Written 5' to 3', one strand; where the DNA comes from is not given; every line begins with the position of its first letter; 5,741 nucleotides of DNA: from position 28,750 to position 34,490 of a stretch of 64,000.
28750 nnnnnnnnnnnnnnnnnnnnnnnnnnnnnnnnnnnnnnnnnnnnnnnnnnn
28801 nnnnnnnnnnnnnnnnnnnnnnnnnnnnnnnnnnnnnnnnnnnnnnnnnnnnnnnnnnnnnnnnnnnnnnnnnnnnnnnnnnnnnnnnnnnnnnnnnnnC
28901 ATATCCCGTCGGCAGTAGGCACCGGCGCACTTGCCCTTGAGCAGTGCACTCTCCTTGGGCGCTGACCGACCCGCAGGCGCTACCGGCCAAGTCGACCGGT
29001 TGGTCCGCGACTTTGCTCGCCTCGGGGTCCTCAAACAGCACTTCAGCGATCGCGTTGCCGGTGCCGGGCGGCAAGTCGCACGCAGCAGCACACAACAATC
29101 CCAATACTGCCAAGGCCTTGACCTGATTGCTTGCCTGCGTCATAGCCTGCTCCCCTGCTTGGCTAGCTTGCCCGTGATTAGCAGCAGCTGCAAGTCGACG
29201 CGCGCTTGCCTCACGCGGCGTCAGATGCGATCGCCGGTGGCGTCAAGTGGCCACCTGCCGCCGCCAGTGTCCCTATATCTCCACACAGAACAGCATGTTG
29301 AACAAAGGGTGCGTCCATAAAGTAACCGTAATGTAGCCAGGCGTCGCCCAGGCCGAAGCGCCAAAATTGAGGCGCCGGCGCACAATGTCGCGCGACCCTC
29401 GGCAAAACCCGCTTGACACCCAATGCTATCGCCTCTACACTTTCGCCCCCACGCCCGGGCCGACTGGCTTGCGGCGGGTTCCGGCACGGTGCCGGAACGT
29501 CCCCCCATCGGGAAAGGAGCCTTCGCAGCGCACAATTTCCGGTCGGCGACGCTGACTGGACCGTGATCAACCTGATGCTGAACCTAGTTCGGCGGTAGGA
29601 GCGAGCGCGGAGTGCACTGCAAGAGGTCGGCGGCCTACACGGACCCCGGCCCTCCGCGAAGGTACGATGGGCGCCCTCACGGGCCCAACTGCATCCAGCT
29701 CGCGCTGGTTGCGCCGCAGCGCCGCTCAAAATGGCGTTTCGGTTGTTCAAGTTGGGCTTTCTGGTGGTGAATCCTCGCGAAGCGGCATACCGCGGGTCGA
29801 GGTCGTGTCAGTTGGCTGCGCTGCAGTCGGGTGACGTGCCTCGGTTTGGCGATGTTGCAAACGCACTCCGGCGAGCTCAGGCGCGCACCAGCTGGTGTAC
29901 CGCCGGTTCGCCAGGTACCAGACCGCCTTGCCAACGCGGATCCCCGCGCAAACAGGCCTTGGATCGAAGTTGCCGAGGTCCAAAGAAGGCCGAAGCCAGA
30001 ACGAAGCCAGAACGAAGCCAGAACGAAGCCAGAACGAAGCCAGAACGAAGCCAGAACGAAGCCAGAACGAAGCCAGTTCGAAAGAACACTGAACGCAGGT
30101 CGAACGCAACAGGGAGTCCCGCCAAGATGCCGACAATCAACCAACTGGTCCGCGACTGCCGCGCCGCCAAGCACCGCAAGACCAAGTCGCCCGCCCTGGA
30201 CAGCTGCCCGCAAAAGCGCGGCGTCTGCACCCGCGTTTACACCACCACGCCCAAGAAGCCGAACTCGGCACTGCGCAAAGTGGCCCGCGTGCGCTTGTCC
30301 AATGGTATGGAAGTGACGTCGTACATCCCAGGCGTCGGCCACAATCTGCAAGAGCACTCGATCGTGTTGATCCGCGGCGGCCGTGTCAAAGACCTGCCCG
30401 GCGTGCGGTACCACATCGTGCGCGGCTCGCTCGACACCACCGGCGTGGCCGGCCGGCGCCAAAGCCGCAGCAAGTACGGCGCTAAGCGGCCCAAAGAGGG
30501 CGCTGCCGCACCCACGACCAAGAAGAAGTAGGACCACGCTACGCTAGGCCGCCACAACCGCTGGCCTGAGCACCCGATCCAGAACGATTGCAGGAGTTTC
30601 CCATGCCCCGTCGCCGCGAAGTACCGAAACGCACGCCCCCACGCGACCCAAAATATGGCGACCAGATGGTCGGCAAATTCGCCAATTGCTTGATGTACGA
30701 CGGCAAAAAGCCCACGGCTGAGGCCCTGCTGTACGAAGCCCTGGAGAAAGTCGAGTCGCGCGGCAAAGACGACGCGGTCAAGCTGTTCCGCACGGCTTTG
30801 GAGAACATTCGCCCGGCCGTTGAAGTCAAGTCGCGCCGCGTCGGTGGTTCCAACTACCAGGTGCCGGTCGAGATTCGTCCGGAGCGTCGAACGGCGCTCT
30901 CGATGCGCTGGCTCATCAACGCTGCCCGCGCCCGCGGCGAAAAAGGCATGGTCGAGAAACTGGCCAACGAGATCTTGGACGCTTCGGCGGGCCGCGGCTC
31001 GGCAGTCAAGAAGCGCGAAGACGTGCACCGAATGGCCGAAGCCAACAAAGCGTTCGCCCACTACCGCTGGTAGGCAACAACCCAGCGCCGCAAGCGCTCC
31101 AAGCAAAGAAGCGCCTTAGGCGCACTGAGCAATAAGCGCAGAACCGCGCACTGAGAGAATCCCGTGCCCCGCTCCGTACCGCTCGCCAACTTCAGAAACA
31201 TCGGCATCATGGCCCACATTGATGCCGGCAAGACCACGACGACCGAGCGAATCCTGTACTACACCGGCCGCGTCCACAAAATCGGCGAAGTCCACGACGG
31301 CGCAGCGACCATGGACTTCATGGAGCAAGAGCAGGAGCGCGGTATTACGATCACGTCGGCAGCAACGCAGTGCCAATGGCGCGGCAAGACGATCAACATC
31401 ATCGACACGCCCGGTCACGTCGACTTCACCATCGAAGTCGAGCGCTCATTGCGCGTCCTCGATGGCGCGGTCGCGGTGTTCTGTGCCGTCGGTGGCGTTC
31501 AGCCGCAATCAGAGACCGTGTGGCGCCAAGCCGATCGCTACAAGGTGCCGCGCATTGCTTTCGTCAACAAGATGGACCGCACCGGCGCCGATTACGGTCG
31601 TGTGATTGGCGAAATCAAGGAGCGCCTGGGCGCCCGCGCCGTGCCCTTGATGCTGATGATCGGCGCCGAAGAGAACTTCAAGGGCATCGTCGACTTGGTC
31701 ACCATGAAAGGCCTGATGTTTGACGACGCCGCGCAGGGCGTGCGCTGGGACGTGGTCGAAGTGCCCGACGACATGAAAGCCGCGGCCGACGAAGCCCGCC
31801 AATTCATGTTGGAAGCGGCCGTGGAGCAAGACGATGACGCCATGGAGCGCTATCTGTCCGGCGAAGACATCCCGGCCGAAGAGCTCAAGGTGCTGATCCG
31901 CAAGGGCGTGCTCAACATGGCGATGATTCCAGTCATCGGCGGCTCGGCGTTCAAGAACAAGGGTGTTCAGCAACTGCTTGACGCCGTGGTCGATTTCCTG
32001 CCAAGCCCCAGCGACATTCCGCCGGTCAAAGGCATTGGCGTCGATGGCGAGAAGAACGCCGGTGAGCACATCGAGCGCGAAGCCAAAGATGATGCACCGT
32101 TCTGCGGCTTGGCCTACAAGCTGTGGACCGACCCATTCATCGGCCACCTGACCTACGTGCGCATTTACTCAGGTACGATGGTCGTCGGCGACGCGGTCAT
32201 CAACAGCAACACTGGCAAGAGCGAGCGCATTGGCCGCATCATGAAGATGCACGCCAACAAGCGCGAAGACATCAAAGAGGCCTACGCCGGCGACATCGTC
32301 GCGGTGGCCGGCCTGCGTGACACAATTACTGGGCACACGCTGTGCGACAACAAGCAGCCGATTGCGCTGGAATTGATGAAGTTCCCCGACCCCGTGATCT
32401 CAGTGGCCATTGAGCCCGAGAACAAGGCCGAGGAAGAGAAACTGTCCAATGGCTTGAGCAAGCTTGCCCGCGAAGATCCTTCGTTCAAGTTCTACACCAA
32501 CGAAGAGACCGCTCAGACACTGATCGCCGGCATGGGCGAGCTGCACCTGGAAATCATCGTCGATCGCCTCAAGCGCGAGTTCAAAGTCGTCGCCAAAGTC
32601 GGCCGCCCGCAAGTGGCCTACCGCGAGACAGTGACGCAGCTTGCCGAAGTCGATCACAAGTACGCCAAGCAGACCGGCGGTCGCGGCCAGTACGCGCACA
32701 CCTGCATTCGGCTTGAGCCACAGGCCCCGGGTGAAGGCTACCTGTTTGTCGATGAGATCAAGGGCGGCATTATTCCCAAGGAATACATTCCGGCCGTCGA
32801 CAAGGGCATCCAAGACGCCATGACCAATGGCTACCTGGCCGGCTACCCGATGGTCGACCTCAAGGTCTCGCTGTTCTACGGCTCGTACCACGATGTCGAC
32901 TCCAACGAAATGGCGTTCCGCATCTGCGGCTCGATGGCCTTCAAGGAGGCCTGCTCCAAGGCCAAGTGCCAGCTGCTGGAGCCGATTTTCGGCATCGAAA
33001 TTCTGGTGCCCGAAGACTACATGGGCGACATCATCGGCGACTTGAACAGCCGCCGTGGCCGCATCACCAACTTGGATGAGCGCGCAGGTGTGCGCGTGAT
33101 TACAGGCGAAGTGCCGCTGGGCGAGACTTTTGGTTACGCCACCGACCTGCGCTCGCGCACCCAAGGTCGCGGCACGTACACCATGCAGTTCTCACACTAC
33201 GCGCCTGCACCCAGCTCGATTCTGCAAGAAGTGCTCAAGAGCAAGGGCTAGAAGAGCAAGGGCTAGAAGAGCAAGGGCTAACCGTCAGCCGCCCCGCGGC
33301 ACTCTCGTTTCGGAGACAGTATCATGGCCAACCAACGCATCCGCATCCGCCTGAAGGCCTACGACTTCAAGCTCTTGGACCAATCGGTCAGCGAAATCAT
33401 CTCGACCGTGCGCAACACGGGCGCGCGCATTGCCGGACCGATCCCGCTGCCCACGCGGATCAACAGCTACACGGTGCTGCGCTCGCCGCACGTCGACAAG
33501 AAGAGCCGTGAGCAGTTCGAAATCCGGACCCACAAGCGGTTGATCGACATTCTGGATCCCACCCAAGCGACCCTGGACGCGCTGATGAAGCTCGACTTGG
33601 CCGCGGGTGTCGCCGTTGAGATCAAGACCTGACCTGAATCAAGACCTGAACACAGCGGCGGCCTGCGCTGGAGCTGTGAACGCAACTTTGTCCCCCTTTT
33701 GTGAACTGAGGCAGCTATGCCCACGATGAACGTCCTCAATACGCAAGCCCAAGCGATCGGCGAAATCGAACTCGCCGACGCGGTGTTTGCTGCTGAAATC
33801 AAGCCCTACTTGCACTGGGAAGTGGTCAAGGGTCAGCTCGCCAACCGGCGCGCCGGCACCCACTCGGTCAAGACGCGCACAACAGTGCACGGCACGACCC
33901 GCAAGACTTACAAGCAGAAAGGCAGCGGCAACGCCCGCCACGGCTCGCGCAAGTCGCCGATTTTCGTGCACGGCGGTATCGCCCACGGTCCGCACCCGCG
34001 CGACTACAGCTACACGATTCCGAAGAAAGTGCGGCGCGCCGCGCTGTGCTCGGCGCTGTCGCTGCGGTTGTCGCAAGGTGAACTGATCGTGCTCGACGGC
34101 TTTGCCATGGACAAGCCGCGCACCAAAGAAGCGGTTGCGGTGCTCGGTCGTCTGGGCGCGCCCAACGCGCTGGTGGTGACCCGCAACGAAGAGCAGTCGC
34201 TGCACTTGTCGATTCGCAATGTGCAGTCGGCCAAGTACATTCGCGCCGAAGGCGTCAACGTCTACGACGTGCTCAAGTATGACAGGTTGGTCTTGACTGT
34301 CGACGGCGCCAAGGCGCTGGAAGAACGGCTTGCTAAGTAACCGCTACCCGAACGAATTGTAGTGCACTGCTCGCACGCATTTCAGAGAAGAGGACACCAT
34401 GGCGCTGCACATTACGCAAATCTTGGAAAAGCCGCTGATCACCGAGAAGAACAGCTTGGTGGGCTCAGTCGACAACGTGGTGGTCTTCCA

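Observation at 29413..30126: Near-consensus promoter followed by a roughly 680-nt ORF-free leader upstream of the ribosomal str operon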

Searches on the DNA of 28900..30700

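Call 3: search_rna_families(source=window, start=28900, end=30700, threshold=evalue, max_evalue=10, show_alignments=3)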
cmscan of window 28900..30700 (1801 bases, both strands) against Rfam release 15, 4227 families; matches with E-value up to 10: 0.
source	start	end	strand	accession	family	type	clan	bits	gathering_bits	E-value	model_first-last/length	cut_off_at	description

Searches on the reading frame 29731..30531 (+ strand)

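Call 9: search_protein_families(library=pfam, proteins=[window:29731-30531:+], max_evalue=0.1)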
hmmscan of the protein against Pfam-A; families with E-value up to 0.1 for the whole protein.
window:29731-30531:+ (266 aa): 1 family
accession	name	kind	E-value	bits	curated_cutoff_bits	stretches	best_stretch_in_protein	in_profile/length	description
PF00164.32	Ribosom_S12_S23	-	7.7e-41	138.7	22.3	1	150-255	2-109/110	Ribosomal protein S12/S23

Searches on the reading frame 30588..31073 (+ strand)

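Call 9: search_protein_families(library=pfam, proteins=[window:30588-31073:+], max_evalue=0.1)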
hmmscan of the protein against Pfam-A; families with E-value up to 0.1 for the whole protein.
window:30588-31073:+ (161 aa): 1 family
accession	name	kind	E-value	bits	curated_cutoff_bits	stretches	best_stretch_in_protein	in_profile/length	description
PF00177.27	Ribosomal_S7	-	1.2e-60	203.8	24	1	7-154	1-148/148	Ribosomal protein S7p/S5e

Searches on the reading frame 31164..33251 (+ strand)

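Call 65: search_protein_families(library=pfam, proteins=[window:31164-33251:+], max_evalue=0.00001)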
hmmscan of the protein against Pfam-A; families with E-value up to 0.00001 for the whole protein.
window:31164-33251:+ (695 aa): 7 families
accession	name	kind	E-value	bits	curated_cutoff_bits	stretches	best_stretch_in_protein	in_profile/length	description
PF00009.33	GTP_EFTU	-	7.8e-67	224.9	26.5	1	9-281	2-188/188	Elongation factor Tu GTP binding domain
PF03764.24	EFG_IV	-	1.8e-47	160.5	24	1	482-601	1-121/121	Elongation factor G, domain IV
PF14492.12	EFG_III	-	1.5e-32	111.9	27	1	407-480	1-74/75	Elongation Factor G, domain III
PF00679.30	EFG_C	-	1.6e-29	102.2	27.9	1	603-689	1-88/89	Elongation factor G C-terminus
PF03144.31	GTP_EFTU_D2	-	1.7e-18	67.2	30.3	1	327-394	1-73/73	Elongation factor Tu domain 2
PF22042.2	EF-G_D2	-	9.9e-18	64.5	27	1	312-395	1-83/84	Elongation factor G domain 2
PF16658.11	RF3_C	-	2.1e-07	31.2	40.1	1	415-495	14-94/132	Class II release factor RF3, C-terminal domain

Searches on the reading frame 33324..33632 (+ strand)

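Call 65: search_protein_families(library=pfam, proteins=[window:33324-33632:+], max_evalue=0.00001)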
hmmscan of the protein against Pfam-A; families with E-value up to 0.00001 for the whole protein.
window:33324-33632:+ (102 aa): 1 family
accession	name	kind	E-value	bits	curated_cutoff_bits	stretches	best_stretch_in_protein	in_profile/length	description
PF00338.27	Ribosomal_S10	-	1e-36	125.6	21.2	1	7-101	1-98/98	Ribosomal protein S10p/S20e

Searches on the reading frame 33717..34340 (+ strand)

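Call 65: search_protein_families(library=pfam, proteins=[window:33717-34340:+], max_evalue=0.00001)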
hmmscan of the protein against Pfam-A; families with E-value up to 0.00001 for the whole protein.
window:33717-34340:+ (207 aa): 1 family
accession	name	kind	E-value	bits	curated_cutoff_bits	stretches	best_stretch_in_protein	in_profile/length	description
PF00573.27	Ribosomal_L4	-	5.7e-65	219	25.8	1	17-204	1-190/190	Ribosomal protein L4/L1 family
